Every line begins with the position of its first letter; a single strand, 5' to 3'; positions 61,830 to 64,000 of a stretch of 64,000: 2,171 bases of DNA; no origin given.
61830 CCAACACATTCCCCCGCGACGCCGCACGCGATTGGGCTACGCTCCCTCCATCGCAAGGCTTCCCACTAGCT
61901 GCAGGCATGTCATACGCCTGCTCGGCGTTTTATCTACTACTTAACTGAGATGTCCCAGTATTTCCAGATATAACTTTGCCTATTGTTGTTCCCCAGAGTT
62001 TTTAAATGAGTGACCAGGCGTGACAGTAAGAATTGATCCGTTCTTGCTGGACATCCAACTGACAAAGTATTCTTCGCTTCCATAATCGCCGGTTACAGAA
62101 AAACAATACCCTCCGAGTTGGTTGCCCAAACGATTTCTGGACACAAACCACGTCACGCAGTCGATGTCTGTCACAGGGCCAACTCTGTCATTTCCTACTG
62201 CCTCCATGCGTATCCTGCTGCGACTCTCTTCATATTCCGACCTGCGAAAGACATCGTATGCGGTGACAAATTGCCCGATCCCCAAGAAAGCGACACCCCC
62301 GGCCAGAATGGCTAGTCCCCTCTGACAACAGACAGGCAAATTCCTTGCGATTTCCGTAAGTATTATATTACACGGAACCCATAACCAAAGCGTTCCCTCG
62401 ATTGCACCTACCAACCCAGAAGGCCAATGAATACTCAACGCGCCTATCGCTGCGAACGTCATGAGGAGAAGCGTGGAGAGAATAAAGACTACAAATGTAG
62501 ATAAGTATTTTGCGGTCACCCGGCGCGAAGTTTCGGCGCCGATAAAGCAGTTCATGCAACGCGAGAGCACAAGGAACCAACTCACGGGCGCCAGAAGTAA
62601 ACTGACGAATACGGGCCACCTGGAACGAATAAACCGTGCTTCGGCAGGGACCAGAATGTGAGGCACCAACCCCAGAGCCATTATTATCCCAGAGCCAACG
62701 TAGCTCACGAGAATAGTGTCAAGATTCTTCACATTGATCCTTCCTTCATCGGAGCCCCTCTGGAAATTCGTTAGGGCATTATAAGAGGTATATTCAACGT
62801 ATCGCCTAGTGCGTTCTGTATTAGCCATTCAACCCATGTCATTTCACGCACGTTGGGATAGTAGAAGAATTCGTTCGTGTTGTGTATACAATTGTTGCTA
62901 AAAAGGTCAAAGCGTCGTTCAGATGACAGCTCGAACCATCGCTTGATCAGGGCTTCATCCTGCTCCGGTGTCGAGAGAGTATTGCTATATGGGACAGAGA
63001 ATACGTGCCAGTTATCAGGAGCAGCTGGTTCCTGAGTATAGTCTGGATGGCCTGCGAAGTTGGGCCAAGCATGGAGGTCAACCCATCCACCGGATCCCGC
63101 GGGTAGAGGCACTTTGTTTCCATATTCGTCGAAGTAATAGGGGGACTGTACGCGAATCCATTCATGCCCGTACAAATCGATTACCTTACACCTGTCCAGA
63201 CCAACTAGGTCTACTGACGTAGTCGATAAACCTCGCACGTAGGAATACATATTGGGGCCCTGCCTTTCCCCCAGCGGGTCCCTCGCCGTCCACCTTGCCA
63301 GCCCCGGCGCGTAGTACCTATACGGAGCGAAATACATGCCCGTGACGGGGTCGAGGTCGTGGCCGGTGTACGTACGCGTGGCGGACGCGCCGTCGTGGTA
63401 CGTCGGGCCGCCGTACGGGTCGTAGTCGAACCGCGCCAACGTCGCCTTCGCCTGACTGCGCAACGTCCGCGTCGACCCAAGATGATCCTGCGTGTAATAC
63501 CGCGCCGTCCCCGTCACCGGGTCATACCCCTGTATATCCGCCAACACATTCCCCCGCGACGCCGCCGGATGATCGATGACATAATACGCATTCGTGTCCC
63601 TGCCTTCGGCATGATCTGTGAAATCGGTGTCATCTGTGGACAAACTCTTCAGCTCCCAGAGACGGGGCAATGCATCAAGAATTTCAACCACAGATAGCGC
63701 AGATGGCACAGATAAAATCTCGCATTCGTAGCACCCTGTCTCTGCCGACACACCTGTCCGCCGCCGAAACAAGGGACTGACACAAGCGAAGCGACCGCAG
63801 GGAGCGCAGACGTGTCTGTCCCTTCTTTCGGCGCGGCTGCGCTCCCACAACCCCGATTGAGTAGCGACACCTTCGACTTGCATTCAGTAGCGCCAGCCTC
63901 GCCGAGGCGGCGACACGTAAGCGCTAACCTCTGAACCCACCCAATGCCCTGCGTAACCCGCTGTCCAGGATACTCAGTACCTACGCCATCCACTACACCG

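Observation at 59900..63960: Low-GC island of two orphan RHS C-terminal toxin cassettes, each followed by a candidate immunity gene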

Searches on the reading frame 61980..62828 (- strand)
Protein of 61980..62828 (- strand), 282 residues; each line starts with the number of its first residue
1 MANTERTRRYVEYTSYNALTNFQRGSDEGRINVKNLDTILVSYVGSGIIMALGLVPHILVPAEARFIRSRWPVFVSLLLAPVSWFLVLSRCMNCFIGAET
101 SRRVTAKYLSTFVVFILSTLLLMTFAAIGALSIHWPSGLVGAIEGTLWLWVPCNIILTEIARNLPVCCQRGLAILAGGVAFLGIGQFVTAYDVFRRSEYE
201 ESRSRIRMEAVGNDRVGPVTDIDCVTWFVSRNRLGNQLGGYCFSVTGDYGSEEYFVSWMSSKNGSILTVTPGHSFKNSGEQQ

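Call 3: search_protein_families(library=pfam, proteins=[window:61980-62828:-], max_evalue=1)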
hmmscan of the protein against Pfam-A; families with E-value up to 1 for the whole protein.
window:61980-62828:- (282 aa): 0 families

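Call 4: search_protein_families(library=ncbifam, proteins=[window:61980-62828:-], max_evalue=1)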
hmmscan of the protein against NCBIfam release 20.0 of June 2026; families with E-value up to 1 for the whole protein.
window:61980-62828:- (282 aa): 0 families

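Call 11: find_encoding_contigs(protein=window:61980-62828:-, flank=10000, max_places=6)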
Protein window:61980-62828:- (282 aa): no gene with exactly this product is on record in the collection.

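Call 59: find_related_loci(query=window:61980-62732:-, collection=metagenome_contigs, flank=5000)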
Query window:61980-62732:- (250 aa) in metagenome_contigs; peptide patterns used: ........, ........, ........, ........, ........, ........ (x = any residue, [..] = any of these).
96 stretches matched a pattern, but none encodes a relative of the query by tblastn (E <= 1e-3).

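Call 67: search_protein_families(library=phrogs, proteins=[window:61980-62732:-], max_evalue=1)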
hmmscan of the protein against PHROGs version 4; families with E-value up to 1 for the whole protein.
window:61980-62732:- (250 aa): 1 family
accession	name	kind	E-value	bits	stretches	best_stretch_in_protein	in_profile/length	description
phrog_16092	-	unknown function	0.14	13.2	1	73-106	8-40/74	-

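Call 68: search_protein_families(library=padloc, proteins=[window:61980-62732:-], max_evalue=1)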
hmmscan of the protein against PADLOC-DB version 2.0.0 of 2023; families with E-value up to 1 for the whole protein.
window:61980-62732:- (250 aa): 0 families

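Call 77: search_dna_similar(query=window:61980-62732:-, collection=plasmids, mode=protein, max_evalue=0.01, max_rows=10)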
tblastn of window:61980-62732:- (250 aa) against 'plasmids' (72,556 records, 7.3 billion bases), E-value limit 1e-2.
No match.

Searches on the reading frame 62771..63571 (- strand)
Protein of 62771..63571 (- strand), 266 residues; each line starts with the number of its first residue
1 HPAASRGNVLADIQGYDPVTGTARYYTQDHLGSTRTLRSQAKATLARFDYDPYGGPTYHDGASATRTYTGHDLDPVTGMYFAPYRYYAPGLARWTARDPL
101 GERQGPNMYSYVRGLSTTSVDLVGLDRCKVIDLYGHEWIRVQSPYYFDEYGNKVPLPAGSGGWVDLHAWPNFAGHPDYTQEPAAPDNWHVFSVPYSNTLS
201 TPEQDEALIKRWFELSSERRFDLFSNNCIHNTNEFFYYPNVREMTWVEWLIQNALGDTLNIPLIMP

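Call 13: find_homologous_proteins(query=window:62771-63571:-, max_evalue=0.001)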
Query window:62771-63571:- (266 aa): 23 proteins with E <= 0.001 among 402 candidates.
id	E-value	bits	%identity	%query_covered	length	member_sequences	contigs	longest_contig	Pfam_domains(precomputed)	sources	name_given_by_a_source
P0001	2.4e-186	636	100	100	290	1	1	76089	-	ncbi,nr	ncbi:MAG: RHS repeat-associated core domain-containing protein [Candidatus Hydrogenedentes bacterium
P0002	4.9e-52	195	74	47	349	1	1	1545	-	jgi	jgi:RHS repeat-associated protein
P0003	5.7e-50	188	78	45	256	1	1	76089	-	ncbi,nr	ncbi:MAG: RHS repeat-associated core domain-containing protein [Candidatus Hydrogenedentes bacterium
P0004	1.9e-46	177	72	46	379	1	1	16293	-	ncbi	-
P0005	4.7e-32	130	52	47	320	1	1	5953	PF25023.2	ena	-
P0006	8.4e-32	129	52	47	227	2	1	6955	PF25023.2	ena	-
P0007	1.8e-29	121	52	44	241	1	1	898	-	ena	-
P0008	1.3e-28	118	48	47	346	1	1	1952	PF25023.2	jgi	-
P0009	9.3e-26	109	34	92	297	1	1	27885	-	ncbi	-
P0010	1.4e-24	105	45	47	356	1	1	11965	PF25023.2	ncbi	-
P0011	2.1e-24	104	44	50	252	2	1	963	-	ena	-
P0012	9.3e-24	102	48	44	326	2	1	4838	PF25023.2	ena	-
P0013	1.8e-23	101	43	49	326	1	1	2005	-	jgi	jgi:RHS repeat-associated protein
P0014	5.6e-23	100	46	43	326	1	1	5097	PF25023.2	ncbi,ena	-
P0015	1.3e-22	99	47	45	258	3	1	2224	-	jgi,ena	-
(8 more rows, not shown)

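Call 14: find_encoding_contigs(protein=P0001, flank=10000, max_places=4)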
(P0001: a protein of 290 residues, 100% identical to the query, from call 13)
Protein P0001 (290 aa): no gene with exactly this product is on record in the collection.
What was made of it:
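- Tried and rejected: Look-ups of the ImmB ORF and of P0001 in the contig index returned 'not on record', so the contig beyond 64000 could not be read (calls 11, 14).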

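Call 17: find_related_loci(query=A1, collection=genome_contigs, flank=10000)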
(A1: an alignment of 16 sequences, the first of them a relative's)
Query A1 (290 aa) in genome_contigs; peptide patterns used: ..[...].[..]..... (x = any residue, [..] = any of these).
61 stretches matched a pattern; 56 encode a relative of the query (tblastn E <= 1e-3); 56 distinct loci.
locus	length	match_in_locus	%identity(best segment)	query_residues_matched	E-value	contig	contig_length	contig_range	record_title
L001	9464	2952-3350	71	17-150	1e-56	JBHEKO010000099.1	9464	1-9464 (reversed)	MAG: Candidatus Hydrogenedentales bacterium isolate bin.191 k141_6567606, whole genome shotgun sequence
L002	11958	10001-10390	71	18-148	6e-53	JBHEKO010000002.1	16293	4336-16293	MAG: Candidatus Hydrogenedentales bacterium isolate bin.191 k141_4606355, whole genome shotgun sequence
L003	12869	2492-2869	48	26-151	8e-32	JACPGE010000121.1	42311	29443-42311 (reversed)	MAG: Candidatus Hydrogenedentota bacterium isolate NC_groundwater_379_Ag_B-0.1um_61_26 GD18-4_B1_scaffold_1983506, whole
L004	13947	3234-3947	34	30-273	8e-31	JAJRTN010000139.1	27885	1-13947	MAG: Candidatus Hydrogenedentota bacterium isolate Dive96_bin1.67 k141_3448486, whole genome shotgun sequence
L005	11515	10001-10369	47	26-148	1e-30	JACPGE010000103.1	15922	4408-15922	MAG: Candidatus Hydrogenedentota bacterium isolate NC_groundwater_379_Ag_B-0.1um_61_26 GD18-4_B1_scaffold_1656340, whole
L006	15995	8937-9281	49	34-148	4e-30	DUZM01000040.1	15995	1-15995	MAG TPA_asm: Candidatus Hydrogenedentota bacterium isolate MAG_17963_hgd_111 Ga0180437_10006220, whole genome shotgun se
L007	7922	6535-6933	43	21-150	1e-29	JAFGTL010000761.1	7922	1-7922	MAG: Candidatus Hydrogenedentota bacterium isolate Zod_Metabat.968 k87_14299268, whole genome shotgun sequence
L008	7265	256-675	39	21-168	7e-29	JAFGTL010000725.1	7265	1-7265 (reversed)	MAG: Candidatus Hydrogenedentota bacterium isolate Zod_Metabat.968 k87_13589608, whole genome shotgun sequence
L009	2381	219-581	49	31-150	2e-28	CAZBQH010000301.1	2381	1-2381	MAG TPA_asm: uncultured Nitrospiraceae bacterium isolate SRP067234_co1_57 genome assembly, contig: k99_368218, whole gen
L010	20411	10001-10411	42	21-153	8e-28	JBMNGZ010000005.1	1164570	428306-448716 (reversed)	MAG: Candidatus Hydrogenedentales bacterium isolate SBF912LR0HQ0180 contig_45194, whole genome shotgun sequence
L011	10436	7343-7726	47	23-149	6e-28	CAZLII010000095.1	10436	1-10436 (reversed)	MAG TPA_asm: uncultured Nitrospirales bacterium isolate binchicken_co168_237 genome assembly, contig: NODE_10706_length_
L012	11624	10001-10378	45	25-149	2e-27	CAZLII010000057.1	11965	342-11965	MAG TPA_asm: uncultured Nitrospirales bacterium isolate binchicken_co168_237 genome assembly, contig: NODE_9122_length_1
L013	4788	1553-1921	48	31-152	5e-27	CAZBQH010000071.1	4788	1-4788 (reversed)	MAG TPA_asm: uncultured Nitrospiraceae bacterium isolate SRP067234_co1_57 genome assembly, contig: k99_505757, whole gen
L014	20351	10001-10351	47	34-149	5e-27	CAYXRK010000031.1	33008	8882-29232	MAG TPA_asm: uncultured Nitrospirales bacterium isolate binchicken_co248_263 genome assembly, contig: NODE_1083_length_3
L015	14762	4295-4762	43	34-184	3e-26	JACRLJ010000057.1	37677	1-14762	MAG: Candidatus Hydrogenedentota bacterium isolate NC_groundwater_1878_Pr3_B-0.1um_59_9 SR2-18-B1_coassembly_148844, who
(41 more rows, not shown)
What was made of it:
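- Tried and rejected: The nearest relatives are 71% identical (L001 and L002, Hydrogenedentales bin.191) (call 17).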

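Call 22: search_protein_families(library=pfam, proteins=[L002:9425-10819:+, L001:2382-3797:+, L010:9329-10759:+, L004:3027-3983:+, L002:7131-9482:-, L010:6646-9114:-, L002:10947-11474:+, L004:3823-5136:+], max_evalue=0.01)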
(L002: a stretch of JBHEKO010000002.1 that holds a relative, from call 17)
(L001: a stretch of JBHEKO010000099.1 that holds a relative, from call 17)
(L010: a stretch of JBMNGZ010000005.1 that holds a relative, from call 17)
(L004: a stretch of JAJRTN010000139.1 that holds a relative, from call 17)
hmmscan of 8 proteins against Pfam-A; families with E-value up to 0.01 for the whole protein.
L002:9425-10819:+ (464 aa): 0 families

L001:2382-3797:+ (471 aa): 0 families

L010:9329-10759:+ (476 aa): 2 families
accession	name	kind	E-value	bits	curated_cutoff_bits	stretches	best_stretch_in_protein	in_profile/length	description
PF05593.20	RHS_repeat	-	8e-14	52.1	22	2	122-153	1-33/38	RHS Repeat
PF12930.12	DUF3836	-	0.00035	20.9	25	0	55-105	22-75/127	Family of unknown function (DUF3836)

L004:3027-3983:+ (318 aa): 0 families

L002:7131-9482:- (783 aa): 4 families
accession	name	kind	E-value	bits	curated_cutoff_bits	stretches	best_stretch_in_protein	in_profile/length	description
PF00437.27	T2SSE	-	9.3e-107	357.3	24.9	1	396-774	8-370/370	Type II/IV secretion system protein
PF13191.12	AAA_16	-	0.0049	17.8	32.6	0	519-561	9-55/167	AAA ATPase domain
PF25199.1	nSTAND_NTPase5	-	0.0074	16.5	34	0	518-558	28-67/145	Novel STAND NTPase 5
PF13555.12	AAA_29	-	0.0081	16.3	27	0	523-550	15-42/61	P-loop containing region of AAA domain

L010:6646-9114:- (822 aa): 1 family
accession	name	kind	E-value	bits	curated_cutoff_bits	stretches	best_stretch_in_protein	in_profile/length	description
PF02838.20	Glyco_hydro_20b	-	0.0027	18.9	26.1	0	43-130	29-108/124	Glycosyl hydrolase family 20, domain 2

L002:10947-11474:+ (175 aa): 0 families

L004:3823-5136:+ (437 aa): 1 family
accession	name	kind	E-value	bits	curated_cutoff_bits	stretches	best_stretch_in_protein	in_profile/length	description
PF14903.11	WG_beta_rep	-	1.6e-54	181.9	25.6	6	233-266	2-35/35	WG containing repeat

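Call 42: list_cluster_members(proteins=[P0001, P0003, window:61983-62828:-, window:61983-62732:-, window:61983-62708:-, window:61983-62681:-, window:59983-60921:-, window:59983-60906:-])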
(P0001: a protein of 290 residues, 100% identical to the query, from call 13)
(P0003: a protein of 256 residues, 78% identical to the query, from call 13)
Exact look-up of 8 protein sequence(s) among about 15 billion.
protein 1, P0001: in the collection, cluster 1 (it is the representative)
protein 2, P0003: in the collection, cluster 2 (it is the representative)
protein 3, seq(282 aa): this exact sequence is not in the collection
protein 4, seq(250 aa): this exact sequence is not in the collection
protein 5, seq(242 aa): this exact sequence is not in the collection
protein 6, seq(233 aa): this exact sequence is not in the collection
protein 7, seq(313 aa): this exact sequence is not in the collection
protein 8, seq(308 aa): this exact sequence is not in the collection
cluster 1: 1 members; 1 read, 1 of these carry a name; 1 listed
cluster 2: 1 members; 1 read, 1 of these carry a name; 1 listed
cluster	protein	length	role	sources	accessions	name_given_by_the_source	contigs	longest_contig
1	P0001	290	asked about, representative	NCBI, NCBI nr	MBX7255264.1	MAG: RHS repeat-associated core domain-containing protein [Candidatus Hydrogenedentes ... | RHS repeat-associated core domain-containing protein [Candidatus Hydrogenedentota ...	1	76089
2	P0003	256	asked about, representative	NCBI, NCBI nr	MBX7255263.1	MAG: RHS repeat-associated core domain-containing protein [Candidatus Hydrogenedentes ... | RHS repeat-associated core domain-containing protein [Candidatus Hydrogenedentota ...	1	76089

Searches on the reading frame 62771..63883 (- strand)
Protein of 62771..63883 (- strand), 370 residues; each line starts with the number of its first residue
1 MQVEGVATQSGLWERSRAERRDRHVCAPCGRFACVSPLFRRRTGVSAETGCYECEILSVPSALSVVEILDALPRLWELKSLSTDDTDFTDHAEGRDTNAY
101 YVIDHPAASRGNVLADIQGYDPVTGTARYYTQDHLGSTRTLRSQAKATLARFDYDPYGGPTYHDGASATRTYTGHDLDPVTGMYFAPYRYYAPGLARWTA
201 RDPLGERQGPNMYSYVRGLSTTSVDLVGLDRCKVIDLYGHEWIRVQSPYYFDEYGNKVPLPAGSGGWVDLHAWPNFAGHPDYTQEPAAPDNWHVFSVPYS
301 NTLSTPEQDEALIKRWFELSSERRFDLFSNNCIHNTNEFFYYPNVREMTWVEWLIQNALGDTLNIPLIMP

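Call 3: search_protein_families(library=pfam, proteins=[window:62771-63883:-], max_evalue=1)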
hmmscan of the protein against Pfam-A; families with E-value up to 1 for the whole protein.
window:62771-63883:- (370 aa): 1 family
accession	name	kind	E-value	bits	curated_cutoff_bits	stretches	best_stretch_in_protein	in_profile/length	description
PF20625.3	WW_USP8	-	0.078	13.3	23.8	1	121-130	13-22/33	USP8 WW domain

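Call 4: search_protein_families(library=ncbifam, proteins=[window:62771-63883:-], max_evalue=1)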
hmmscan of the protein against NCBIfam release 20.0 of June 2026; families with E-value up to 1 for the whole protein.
window:62771-63883:- (370 aa): 2 families
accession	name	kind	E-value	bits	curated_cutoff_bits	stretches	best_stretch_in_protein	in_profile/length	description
TIGR03696.1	Rhs_assc_core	domain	1.5e-16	60.6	32.5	1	154-229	1-76/76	RHS repeat-associated core domain-containing protein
NF041261.1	RHS_core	equivalog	1.4e-05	23.1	2000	1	127-216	1157-1249/1261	RHS element core protein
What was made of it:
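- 63197..63590 (-): RHS core fragment B: YYVIDHP... through both putative autoprotease aspartates to the VDLVGL cleavage motif. TIGR03696 hit at 60.6 bits (call 4).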
